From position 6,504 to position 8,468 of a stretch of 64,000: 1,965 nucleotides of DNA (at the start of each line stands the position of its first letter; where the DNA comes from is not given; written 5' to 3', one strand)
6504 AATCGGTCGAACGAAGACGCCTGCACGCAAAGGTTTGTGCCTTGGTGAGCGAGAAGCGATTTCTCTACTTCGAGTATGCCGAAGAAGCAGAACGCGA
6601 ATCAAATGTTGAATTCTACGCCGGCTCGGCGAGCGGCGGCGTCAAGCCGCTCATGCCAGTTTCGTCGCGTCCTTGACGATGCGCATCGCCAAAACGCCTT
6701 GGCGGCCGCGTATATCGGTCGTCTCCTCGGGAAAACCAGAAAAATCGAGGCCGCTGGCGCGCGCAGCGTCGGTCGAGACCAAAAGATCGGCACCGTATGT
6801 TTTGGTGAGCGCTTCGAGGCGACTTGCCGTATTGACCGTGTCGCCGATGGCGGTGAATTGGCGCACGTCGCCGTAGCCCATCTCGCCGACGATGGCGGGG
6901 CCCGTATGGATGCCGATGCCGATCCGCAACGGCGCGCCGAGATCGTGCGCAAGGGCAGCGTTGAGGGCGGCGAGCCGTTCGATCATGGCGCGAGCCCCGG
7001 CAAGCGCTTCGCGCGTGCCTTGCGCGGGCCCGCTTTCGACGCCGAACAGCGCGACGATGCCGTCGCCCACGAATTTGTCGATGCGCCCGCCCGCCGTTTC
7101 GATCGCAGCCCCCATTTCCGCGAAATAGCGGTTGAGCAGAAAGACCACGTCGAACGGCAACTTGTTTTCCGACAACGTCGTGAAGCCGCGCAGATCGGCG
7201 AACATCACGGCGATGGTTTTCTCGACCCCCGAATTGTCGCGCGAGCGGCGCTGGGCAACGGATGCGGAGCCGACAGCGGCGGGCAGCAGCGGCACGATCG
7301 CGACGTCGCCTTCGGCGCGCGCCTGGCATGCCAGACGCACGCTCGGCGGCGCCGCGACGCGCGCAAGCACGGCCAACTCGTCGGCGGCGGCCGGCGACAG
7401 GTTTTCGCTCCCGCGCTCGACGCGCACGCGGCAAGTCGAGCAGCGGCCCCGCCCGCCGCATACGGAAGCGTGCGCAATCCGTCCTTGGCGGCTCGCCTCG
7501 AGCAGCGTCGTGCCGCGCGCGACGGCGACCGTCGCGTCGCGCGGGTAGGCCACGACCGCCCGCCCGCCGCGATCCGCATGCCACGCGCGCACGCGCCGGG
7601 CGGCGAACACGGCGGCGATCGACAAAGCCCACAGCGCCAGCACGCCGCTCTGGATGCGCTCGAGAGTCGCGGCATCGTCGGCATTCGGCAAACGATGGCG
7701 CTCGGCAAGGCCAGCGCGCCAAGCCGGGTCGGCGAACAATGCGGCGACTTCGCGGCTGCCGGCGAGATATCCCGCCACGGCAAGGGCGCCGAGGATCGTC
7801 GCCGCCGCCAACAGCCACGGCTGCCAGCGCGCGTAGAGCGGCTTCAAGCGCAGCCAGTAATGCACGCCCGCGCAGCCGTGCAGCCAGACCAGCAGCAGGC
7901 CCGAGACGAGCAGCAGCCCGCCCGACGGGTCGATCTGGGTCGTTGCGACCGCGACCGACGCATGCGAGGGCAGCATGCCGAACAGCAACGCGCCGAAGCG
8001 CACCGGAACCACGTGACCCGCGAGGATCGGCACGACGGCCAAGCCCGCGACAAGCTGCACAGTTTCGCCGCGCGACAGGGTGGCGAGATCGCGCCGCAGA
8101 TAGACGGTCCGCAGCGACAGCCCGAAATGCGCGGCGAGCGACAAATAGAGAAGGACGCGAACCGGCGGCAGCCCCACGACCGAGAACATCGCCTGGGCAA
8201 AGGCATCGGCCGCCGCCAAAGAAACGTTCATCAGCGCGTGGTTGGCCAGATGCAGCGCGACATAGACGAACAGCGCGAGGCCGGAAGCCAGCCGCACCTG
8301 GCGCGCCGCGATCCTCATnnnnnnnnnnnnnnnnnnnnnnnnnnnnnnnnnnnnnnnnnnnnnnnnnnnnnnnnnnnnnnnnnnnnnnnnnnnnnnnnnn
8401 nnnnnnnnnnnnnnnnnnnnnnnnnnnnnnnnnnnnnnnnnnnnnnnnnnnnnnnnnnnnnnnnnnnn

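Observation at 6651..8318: Cyclase with a polytopic His-rich membrane domain plus plant-type 2Fe-2S ferredoxin module: candidate redox-sensing adenylate/guanylate cyclase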

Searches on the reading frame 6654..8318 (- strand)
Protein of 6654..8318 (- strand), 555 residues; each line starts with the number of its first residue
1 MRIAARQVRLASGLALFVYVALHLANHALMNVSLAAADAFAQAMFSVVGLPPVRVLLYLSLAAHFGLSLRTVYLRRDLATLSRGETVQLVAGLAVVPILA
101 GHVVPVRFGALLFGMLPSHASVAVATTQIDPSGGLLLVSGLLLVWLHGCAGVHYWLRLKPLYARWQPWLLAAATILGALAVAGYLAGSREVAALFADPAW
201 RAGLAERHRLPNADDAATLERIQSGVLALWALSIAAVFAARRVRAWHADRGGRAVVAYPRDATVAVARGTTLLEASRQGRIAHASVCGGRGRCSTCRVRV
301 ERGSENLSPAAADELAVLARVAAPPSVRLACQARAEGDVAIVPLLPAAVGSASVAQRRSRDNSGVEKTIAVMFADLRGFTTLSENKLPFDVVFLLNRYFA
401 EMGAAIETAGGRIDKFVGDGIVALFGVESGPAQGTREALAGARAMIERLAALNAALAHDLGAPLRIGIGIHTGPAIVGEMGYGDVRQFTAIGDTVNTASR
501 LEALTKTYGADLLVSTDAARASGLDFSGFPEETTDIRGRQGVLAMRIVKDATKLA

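Call 5: search_protein_families(library=pfam, proteins=[window:6654-8318:-], max_evalue=1)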
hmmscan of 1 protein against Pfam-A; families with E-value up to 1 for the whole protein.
window:6654-8318:- (555 aa): 3 families
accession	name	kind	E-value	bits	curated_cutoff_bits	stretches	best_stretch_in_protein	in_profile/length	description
PF00211.25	Guanylate_cyc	-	2.8e-18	66.6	21.9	1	367-507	7-142/183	Adenylate and Guanylate cyclase catalytic domain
PF00111.32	Fer2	-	2.4e-10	40.6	21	1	260-335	6-76/77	2Fe-2S iron-sulfur cluster binding domain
PF01723.21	Chorion_1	-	0.23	11.8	22.3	0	305-355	66-115/169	Chorion protein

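Call 6: search_protein_families(library=ncbifam, proteins=[window:6654-8318:-], max_evalue=1)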
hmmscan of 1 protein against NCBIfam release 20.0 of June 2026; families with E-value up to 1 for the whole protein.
window:6654-8318:- (555 aa): 6 families
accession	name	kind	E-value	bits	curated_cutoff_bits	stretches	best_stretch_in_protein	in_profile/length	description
TIGR01941.1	nqrF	equivalog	2.1e-09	36.8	295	1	261-341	41-118/405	NADH:ubiquinone reductase (Na(+)-transporting) subunit F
NF040756.1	corr_regen_AcsV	exception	3.3e-07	29.1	800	1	258-341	5-83/632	corrinoid activation/regeneration protein AcsV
TIGR02007.1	fdx_isc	equivalog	1.1e-06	28.8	132.1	1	258-336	12-91/110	ISC system 2Fe-2S type ferredoxin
NF058606.1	GlBtMonoRdsGbcB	equivalog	0.04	12.8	500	1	259-307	284-331/362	glycine betaine monooxygenase reductase subunit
NF040810.1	BenC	equivalog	0.045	12.9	430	1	265-342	16-90/333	benzoate 1,2-dioxygenase electron transfer component BenC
TIGR02046.1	sdhC_b558_fam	subfamily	0.098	12.3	96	1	3-114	3-126/212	succinate dehydrogenase (or fumarate reductase) cytochrome b subunit, b558 family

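Call 8: find_homologous_proteins(query=window:6654-8318:-)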
Query window:6654-8318:- (555 aa): 7373 proteins with E <= 0.001 among 8000 candidates; the best 120 are listed.
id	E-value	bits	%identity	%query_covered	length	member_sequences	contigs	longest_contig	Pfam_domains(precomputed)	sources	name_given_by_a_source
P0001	0.0e+0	1156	98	100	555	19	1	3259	PF00111.33,PF00211.26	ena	-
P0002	0.0e+0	1028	87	100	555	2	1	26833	PF00111.33,PF00211.26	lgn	-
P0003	0.0e+0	1009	84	100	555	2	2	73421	PF00111.33,PF00211.26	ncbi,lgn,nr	ncbi:MAG: adenylate/guanylate cyclase domain-containing protein [Telmatospirillum sp.]|nr:adenylate/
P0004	6.7e-296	1000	85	100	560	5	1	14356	PF00111.33,PF00211.26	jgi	-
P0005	4.4e-293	991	84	100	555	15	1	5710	PF00111.33,PF00211.26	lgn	-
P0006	4.8e-259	879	75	100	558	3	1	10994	PF00111.33,PF00211.26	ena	-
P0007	6.5e-258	875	73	100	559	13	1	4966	PF00111.33,PF00211.26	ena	-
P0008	3.6e-234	797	69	99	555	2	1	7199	PF00111.33,PF00211.26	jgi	-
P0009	9.3e-232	789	67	99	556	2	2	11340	PF00111.33,PF00211.26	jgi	jgi:adenylate cyclase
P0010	1.2e-229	782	67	99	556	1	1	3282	PF00111.33,PF00211.26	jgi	-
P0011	2.4e-229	781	66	100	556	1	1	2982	PF00111.33,PF00211.26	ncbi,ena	-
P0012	2.4e-228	777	66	100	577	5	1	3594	PF00111.33,PF00211.26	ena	-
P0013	3.0e-228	777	67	100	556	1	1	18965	PF00111.33,PF00211.26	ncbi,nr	ncbi:MAG: 2Fe-2S iron-sulfur cluster binding domain-containing protein [Rhodospirillales bacterium]|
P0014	6.2e-228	776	67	99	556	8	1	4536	PF00111.33,PF00211.26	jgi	jgi:adenylate cyclase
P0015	4.9e-227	773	67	99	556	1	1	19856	PF00111.33,PF00211.26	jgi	-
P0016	3.1e-226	771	65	100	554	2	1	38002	PF00111.33,PF00211.26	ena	-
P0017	1.6e-224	765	65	100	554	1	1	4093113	PF00111.33,PF00211.26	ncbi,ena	-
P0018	4.5e-217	740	64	99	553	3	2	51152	PF00111.33,PF00211.26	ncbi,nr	ncbi:MAG: adenylate/guanylate cyclase domain-containing protein [Rhodospirillales bacterium]|nr:aden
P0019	2.4e-215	735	65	99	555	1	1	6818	PF00111.33,PF00211.26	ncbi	-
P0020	8.7e-213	726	64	99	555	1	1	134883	PF00111.33,PF00211.26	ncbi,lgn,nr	ncbi:MAG: 2Fe-2S iron-sulfur cluster binding domain-containing protein [Alphaproteobacteria bacteriu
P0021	1.2e-206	706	66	94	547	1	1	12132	PF00111.33,PF00211.26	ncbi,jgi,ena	jgi:adenylate cyclase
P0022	3.6e-159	549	52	99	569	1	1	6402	PF00111.33,PF00211.26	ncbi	-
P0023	1.8e-157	544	51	99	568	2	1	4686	PF00111.33,PF00211.26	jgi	jgi:adenylate cyclase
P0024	3.3e-157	543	50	98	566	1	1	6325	PF00111.33,PF00211.26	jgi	jgi:adenylate cyclase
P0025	4.3e-157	542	49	99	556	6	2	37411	PF00111.33,PF00211.26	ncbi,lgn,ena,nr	ncbi:MAG: adenylate/guanylate cyclase domain-containing protein [Kiloniellales bacterium]|nr:adenyla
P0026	7.1e-157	542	50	99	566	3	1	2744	PF00111.33,PF00211.26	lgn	-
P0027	3.7e-156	539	50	96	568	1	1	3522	PF00111.33,PF00211.26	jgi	jgi:adenylate cyclase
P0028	1.7e-155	537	50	99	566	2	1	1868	PF00111.33,PF00211.26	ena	-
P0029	1.8e-155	537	51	99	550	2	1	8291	PF00111.33,PF00211.26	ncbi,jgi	ncbi:MAG: adenylate/guanylate cyclase domain-containing protein [Alphaproteobacteria bacterium]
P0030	2.2e-155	537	50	99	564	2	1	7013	PF00111.33,PF00211.26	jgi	-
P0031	2.6e-155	536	49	99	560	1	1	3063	PF00111.33,PF00211.26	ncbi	-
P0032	3.0e-155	536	51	99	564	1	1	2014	PF00111.33,PF00211.26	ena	-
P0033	3.0e-155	536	51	99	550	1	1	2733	PF00111.33,PF00211.26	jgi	jgi:adenylate cyclase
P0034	3.6e-155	536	50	99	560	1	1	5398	PF00111.33,PF00211.26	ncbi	-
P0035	4.8e-155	536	49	99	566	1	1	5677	PF00111.33,PF00211.26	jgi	jgi:adenylate cyclase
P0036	6.4e-155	535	51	99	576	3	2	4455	PF00111.33,PF00211.26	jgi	jgi:adenylate cyclase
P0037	8.8e-155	535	51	99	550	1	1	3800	PF00111.33,PF00211.26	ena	-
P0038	1.3e-154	534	51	99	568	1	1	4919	PF00111.33,PF00211.26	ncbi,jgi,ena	jgi:adenylate cyclase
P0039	3.8e-154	533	51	99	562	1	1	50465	PF00111.33,PF00211.26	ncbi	ncbi:MAG: adenylate/guanylate cyclase domain-containing protein [Pseudomonadota bacterium]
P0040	5.3e-154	532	49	99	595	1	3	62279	PF00111.33,PF00211.26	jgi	jgi:adenylate cyclase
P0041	6.2e-154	532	50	99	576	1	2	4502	PF00111.33,PF00211.26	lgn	-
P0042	8.6e-154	531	50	99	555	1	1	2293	PF00111.33,PF00211.26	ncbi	-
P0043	8.8e-154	531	50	96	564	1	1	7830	PF00111.33,PF00211.26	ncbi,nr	ncbi:MAG TPA: adenylate/guanylate cyclase domain-containing protein [Alphaproteobacteria bacterium]|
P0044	9.4e-154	531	49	99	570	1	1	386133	PF00111.33,PF00211.26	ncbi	-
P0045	9.9e-154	531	49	99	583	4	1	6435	PF00111.33,PF00211.26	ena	-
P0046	1.0e-153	531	51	98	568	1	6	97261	PF00111.33,PF00211.26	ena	-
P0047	1.3e-153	531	50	99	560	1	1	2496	PF00111.33,PF00211.26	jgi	jgi:adenylate cyclase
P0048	2.0e-153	530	50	99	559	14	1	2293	PF00111.33,PF00211.26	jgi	jgi:adenylate cyclase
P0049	2.0e-153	530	51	98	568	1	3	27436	PF00111.33,PF00211.26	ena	-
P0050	2.3e-153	530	48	99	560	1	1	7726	PF00111.33,PF00211.26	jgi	jgi:adenylate cyclase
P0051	2.5e-153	530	49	99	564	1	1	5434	PF00111.33,PF00211.26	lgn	-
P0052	2.5e-153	530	49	99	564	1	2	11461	PF00111.33,PF00211.26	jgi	jgi:adenylate cyclase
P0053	3.1e-153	530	49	99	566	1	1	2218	PF00111.33,PF00211.26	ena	-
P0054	3.7e-153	529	49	99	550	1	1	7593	PF00111.33,PF00211.26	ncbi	-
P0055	4.0e-153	529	50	99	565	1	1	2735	PF00111.33,PF00211.26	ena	-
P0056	4.6e-153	529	50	99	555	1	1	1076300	PF00111.33,PF00211.26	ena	-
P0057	7.8e-153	528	50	99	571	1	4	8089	PF00111.33,PF00211.26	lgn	-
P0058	7.9e-153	528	50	99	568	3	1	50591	PF00111.33,PF00211.26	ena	-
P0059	1.8e-152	527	52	99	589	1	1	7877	PF00111.33,PF00211.26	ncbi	-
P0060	2.0e-152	527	51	99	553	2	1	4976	PF00111.33,PF00211.26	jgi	-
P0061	2.5e-152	527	48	99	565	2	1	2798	PF00111.33,PF00211.26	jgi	jgi:adenylate cyclase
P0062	2.5e-152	527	48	98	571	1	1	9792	PF00111.33,PF00211.26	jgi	jgi:adenylate cyclase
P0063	2.6e-152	527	49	96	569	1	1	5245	PF00111.33,PF00211.26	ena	-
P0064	2.6e-152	527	49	99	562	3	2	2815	PF00111.33,PF00211.26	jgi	jgi:adenylate cyclase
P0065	2.8e-152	527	50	99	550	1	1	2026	PF00111.33,PF00211.26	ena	-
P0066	3.5e-152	526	49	99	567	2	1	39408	PF00111.33,PF00211.26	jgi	jgi:adenylate cyclase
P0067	3.5e-152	526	48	99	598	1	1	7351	PF00111.33,PF00211.26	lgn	-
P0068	5.2e-152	526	50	99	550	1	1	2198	PF00111.33,PF00211.26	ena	-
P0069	6.1e-152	525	50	99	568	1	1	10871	PF00111.33,PF00211.26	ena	-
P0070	7.0e-152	525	49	97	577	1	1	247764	PF00111.33,PF00211.26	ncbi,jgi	jgi:adenylate cyclase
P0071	8.0e-152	525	50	99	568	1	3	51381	PF00111.33,PF00211.26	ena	-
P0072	8.5e-152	525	50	99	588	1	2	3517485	PF00111.33,PF00211.26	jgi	jgi:adenylate cyclase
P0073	8.7e-152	525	51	99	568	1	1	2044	PF00111.33,PF00211.26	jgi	jgi:adenylate cyclase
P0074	8.8e-152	525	50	99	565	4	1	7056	PF00111.33,PF00211.26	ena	-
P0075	9.3e-152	525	51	99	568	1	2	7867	PF00111.33,PF00211.26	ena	-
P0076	1.6e-151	524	51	99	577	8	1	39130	PF00111.33,PF00211.26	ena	-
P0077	1.9e-151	524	50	99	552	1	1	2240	PF00111.33,PF00211.26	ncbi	-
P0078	2.4e-151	523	50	99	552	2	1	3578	PF00111.33,PF00211.26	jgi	jgi:adenylate cyclase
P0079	2.6e-151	523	49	99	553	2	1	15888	PF00111.33,PF00211.26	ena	-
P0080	2.7e-151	523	50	99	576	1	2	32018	PF00111.33,PF00211.26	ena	-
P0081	2.9e-151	523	50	99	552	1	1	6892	PF00111.33,PF00211.26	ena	-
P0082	3.0e-151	523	51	99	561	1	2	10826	PF00111.33,PF00211.26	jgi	jgi:adenylate cyclase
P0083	4.1e-151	523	48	99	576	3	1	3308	PF00111.33,PF00211.26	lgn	-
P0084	5.9e-151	522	49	99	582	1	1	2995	PF00111.33,PF00211.26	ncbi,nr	ncbi:MAG: 2Fe-2S iron-sulfur cluster binding domain-containing protein [Rhodospirillaceae bacterium]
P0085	6.8e-151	522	48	99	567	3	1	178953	PF00111.33,PF00211.26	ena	-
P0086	6.8e-151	522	50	98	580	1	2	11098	PF00111.33,PF00211.26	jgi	jgi:adenylate cyclase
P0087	8.8e-151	522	52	99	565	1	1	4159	PF00111.33,PF00211.26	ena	-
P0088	9.3e-151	521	51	98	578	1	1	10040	PF00111.33,PF00211.26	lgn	-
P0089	9.9e-151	521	49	97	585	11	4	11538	PF00111.33,PF00211.26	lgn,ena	-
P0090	1.1e-150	521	51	99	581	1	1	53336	PF00111.33,PF00211.26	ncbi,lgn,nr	ncbi:MAG: 2Fe-2S iron-sulfur cluster binding domain-containing protein [Alphaproteobacteria bacteriu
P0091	1.1e-150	521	49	98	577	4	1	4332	PF00111.33,PF00211.26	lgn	-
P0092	1.2e-150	521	48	97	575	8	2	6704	PF00111.33,PF00211.26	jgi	jgi:adenylate cyclase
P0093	1.6e-150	521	49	99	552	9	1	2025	PF00111.33,PF00211.26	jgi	-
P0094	1.8e-150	521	51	98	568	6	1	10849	PF00111.33,PF00211.26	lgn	-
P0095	1.8e-150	520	47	99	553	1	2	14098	PF00111.33,PF00211.26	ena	-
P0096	2.0e-150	520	52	99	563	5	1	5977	PF00111.33,PF00211.26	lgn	-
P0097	2.4e-150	520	51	98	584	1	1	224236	PF00111.33,PF00211.26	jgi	jgi:adenylate cyclase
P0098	2.4e-150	520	49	99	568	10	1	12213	PF00111.33,PF00211.26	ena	-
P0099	2.6e-150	520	49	99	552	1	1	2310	PF00111.33,PF00211.26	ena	-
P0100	2.8e-150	520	49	99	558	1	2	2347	PF00111.33,PF00211.26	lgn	-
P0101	2.9e-150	520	49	99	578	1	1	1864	PF00111.33,PF00211.26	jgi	jgi:adenylate cyclase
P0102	3.2e-150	520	49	99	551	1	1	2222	PF00111.33,PF00211.26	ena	-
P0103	3.2e-150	520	51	100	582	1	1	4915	PF00111.33,PF00211.26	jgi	jgi:adenylate cyclase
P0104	3.3e-150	520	50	99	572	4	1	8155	PF00111.33,PF00211.26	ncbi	-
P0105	3.7e-150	519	48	99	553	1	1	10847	PF00111.33,PF00211.26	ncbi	-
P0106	4.8e-150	519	50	99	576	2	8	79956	PF00111.33,PF00211.26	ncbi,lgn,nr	ncbi:MAG: adenylate/guanylate cyclase domain-containing protein [Alphaproteobacteria bacterium]|nr:a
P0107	5.7e-150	519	50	99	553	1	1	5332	PF00111.33,PF00211.26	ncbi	ncbi:MAG: adenylate/guanylate cyclase domain-containing protein [Alphaproteobacteria bacterium]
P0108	5.9e-150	519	49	99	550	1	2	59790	PF00111.33,PF00211.26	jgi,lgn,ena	-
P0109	6.9e-150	519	49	99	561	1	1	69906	PF00111.33,PF00211.26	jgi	-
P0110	7.9e-150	518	49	99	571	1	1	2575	PF00111.33,PF00211.26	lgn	-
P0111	8.2e-150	518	50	99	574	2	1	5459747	PF00111.33,PF00211.26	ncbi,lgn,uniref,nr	ncbi:adenylate/guanylate cyclase domain-containing protein [Thalassobaculum sp. OXR-137]|uniref:aden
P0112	1.0e-149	518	50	98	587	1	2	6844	PF00111.33,PF00211.26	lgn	-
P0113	1.1e-149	518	49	97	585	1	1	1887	PF00111.33,PF00211.26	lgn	-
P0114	1.2e-149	518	50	99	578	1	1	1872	PF00111.33,PF00211.26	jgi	jgi:adenylate cyclase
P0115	1.3e-149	518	48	99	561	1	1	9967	PF00111.33,PF00211.26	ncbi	-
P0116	1.6e-149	517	49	99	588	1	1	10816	PF00111.33,PF00211.26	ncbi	ncbi:MAG: adenylate/guanylate cyclase domain-containing protein [Alphaproteobacteria bacterium]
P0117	1.8e-149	517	49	99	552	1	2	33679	PF00111.33,PF00211.26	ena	-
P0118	2.2e-149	517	50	98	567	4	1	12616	PF00111.33,PF00211.26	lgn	-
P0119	2.2e-149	517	51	99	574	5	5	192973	PF00111.33,PF00211.26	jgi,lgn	jgi:adenylate cyclase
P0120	2.2e-149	517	49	99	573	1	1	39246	PF00111.33,PF00211.26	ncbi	ncbi:MAG: adenylate/guanylate cyclase domain-containing protein [Kiloniellaceae bacterium]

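Call 18: search_solved_structures(query=A1, max_evalue=1, show_alignments=0)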
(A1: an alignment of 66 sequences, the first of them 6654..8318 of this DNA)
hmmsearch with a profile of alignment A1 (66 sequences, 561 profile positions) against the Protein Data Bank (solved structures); distinct sequences matched with E-value up to 1: 117 (the best 60 are shown).
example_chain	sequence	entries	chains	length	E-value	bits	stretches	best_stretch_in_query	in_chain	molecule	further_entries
2w01_A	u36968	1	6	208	1.7e-36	129.4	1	364-551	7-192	ADENYLATE CYCLASE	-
6fht_A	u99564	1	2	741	3.8e-36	128.2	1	365-551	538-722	Bacteriophytochrome,Adenylate cyclase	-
1wc0_A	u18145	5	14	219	9.2e-33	117.1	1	362-551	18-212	ADENYLATE CYCLASE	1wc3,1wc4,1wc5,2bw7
1wc1_A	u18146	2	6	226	3e-32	115.4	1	370-551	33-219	ADENYLATE CYCLASE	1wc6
5mbg_A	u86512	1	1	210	1.9e-31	112.7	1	373-556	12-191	Beta subunit of photoactivated adenylyl cyclase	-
5mbj_A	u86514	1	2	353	9.6e-31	110.4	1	373-556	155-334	Beta subunit of photoactivated adenylyl cyclase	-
5m27_A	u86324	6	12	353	9.6e-31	110.4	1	373-556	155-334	Beta subunit of photoactivated adenylyl cyclase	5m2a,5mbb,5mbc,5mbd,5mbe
5mbk_A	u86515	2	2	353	9.6e-31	110.4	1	373-556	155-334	Beta subunit of photoactivated adenylyl cyclase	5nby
5mbh_A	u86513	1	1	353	2e-30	109.4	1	373-556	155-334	Beta subunit of photoactivated adenylyl cyclase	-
3r5g_A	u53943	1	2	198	3.7e-29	105.2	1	366-554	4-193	CyaB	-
5x4t_A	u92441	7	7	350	1e-28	103.7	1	373-553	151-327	Photoactivated adenylyl cyclase | Family 3 adenylate cyclase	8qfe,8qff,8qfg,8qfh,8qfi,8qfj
9f1z_A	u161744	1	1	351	1e-28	103.7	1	373-553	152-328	Family 3 adenylate cyclase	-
5x4u_A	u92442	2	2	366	1.1e-28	103.6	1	373-553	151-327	Photoactivated adenylyl cyclase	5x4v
4yus_A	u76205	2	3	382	1.2e-28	103.4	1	373-553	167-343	Family 3 adenylate cyclase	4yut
9f1w_A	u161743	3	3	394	1.3e-28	103.3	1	373-553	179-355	Family 3 adenylate cyclase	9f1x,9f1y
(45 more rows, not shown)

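Call 21: search_protein_families(library=ncbifam, alignment_id=A1, max_evalue=1)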
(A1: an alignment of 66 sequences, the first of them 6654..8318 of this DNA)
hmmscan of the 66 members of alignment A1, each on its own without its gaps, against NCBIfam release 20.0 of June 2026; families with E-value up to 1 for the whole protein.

A. member 1, window:6654-8318:- (555 aa): 6 families
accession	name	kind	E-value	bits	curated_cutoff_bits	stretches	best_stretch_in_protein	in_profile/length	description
TIGR01941.1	nqrF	equivalog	2.1e-09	36.8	295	1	261-341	41-118/405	NADH:ubiquinone reductase (Na(+)-transporting) subunit F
NF040756.1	corr_regen_AcsV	exception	3.3e-07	29.1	800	1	258-341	5-83/632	corrinoid activation/regeneration protein AcsV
TIGR02007.1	fdx_isc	equivalog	1.1e-06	28.8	132.1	1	258-336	12-91/110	ISC system 2Fe-2S type ferredoxin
NF058606.1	GlBtMonoRdsGbcB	equivalog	0.04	12.8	500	1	259-307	284-331/362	glycine betaine monooxygenase reductase subunit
NF040810.1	BenC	equivalog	0.045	12.9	430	1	265-342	16-90/333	benzoate 1,2-dioxygenase electron transfer component BenC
TIGR02046.1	sdhC_b558_fam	subfamily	0.098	12.3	96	1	3-114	3-126/212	succinate dehydrogenase (or fumarate reductase) cytochrome b subunit, b558 family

B. families by the number of members that match (of 66 scanned): 33 families (the first 25 are shown)
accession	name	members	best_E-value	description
TIGR01941.1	nqrF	66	2.5e-11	NADH:ubiquinone reductase (Na(+)-transporting) subunit F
TIGR02007.1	fdx_isc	66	7.6e-11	ISC system 2Fe-2S type ferredoxin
NF040756.1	corr_regen_AcsV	66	1.7e-08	corrinoid activation/regeneration protein AcsV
TIGR03903.1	TOMM_kin_cyc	57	1.7e-09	TOMM system kinase/cyclase fusion protein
NF058606.1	GlBtMonoRdsGbcB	46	0.0014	glycine betaine monooxygenase reductase subunit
NF004317.0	PRK05713.1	35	2.3e-07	iron-sulfur-binding ferredoxin reductase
TIGR02046.1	sdhC_b558_fam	30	0.00015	succinate dehydrogenase (or fumarate reductase) cytochrome b subunit, b558 family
TIGR02160.1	PA_CoA_Oxy5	22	0.00042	1,2-phenylacetyl-CoA epoxidase subunit PaaE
NF040810.1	BenC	15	0.0021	benzoate 1,2-dioxygenase electron transfer component BenC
NF007964.0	PRK10684.1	11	0.0047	NADH oxidoreductase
NF041393.1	Frdxn_Halo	7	0.011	ferredoxin Fer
NF045803.1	MethMoxFADbindMmoC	5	0.022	aromatic/alkene monooxygenase hydroxylase FAD-binding subunit MmoC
NF053582.1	motif_MiiA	3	0.0026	MiiA motif-containing surface protein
NF033091.0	HK_VanS_ACDEFG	3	0.028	vancomycin resistance histidine kinase VanS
NF010072.0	PRK13553.1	2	0.058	fumarate reductase cytochrome b subunit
TIGR02008.1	fdx_plant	1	0.011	ferredoxin [2Fe-2S]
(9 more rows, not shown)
